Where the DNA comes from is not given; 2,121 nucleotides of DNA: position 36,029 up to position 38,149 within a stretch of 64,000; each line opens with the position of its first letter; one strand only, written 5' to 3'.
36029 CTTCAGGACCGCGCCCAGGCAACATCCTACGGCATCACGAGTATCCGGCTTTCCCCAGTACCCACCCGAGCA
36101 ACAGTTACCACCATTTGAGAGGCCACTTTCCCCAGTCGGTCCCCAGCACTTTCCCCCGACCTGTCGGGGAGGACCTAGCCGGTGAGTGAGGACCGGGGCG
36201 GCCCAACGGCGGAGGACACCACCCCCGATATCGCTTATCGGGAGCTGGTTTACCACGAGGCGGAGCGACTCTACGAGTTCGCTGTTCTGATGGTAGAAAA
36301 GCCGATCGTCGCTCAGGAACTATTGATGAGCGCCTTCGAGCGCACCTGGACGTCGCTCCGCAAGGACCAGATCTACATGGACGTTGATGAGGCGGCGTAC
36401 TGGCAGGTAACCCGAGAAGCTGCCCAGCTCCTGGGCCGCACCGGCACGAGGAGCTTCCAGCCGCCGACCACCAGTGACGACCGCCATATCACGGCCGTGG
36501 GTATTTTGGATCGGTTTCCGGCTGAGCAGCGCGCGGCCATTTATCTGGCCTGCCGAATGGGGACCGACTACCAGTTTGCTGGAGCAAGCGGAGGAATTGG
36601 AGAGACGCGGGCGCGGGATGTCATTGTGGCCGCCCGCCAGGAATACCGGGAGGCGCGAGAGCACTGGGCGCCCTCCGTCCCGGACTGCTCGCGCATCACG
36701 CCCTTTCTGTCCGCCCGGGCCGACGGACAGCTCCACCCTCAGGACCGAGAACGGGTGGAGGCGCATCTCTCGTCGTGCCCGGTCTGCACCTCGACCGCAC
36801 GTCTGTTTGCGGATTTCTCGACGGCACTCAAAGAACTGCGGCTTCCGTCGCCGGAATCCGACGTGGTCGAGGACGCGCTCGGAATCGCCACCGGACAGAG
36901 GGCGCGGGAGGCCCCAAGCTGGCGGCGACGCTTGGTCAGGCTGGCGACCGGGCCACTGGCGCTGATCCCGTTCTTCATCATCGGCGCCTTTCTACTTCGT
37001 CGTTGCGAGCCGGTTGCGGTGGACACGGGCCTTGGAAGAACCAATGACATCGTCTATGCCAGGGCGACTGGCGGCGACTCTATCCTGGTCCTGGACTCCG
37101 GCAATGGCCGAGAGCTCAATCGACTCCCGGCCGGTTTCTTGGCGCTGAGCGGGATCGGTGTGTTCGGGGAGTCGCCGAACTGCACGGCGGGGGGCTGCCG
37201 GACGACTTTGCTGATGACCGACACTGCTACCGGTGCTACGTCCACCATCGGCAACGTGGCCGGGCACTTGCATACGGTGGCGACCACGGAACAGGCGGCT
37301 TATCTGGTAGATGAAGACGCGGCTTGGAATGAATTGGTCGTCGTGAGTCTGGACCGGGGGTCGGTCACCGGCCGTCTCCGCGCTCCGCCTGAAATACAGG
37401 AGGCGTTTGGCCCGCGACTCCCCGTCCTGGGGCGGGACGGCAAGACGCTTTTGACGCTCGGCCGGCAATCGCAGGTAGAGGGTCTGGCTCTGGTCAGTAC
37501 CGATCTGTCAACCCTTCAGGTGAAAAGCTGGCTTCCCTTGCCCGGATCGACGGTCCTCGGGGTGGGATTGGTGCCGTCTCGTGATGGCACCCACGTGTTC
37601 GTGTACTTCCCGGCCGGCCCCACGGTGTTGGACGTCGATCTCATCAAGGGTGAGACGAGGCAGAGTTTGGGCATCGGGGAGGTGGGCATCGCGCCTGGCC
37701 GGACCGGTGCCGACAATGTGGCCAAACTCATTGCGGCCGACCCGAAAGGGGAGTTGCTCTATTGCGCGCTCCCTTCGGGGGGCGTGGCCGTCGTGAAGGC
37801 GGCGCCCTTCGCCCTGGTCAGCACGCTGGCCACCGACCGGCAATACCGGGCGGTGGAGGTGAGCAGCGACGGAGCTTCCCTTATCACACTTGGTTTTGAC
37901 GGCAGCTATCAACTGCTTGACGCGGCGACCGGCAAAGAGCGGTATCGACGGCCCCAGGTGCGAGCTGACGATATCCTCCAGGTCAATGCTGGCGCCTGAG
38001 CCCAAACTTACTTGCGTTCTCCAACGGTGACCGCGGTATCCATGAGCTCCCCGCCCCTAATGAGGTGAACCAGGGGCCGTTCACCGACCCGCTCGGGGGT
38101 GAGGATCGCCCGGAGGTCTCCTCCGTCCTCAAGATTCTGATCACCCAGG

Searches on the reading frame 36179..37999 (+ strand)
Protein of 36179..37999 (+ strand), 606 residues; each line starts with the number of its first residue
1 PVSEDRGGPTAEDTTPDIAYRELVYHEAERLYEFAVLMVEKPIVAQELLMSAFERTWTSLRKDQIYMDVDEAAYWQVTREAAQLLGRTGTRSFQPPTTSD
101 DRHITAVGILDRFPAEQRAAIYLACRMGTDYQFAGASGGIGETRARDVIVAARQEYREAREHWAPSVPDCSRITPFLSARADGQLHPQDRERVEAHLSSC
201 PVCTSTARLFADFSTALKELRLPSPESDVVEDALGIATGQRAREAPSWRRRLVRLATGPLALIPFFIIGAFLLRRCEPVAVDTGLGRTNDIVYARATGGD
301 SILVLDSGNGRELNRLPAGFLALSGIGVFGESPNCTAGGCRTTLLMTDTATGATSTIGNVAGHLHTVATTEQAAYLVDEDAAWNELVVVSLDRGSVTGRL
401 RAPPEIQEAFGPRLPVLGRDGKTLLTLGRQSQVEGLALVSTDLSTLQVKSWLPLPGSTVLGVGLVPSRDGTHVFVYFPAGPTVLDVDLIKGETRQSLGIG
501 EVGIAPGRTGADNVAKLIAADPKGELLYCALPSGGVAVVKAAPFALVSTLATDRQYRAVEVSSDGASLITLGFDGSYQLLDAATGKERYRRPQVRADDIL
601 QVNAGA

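Call 66: search_protein_families(library=pfam, proteins=[window:36179-37999:+], max_evalue=0.05)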
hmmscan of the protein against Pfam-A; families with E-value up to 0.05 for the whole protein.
window:36179-37999:+ (606 aa): 2 families
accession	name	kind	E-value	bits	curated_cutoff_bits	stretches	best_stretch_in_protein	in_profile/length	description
PF13490.11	zf-HC2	-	1e-08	35.6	22.2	1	170-203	1-34/35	Putative zinc-finger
PF24796.1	WDR55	-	0.0028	17.2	200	1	518-591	13-91/296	WDR55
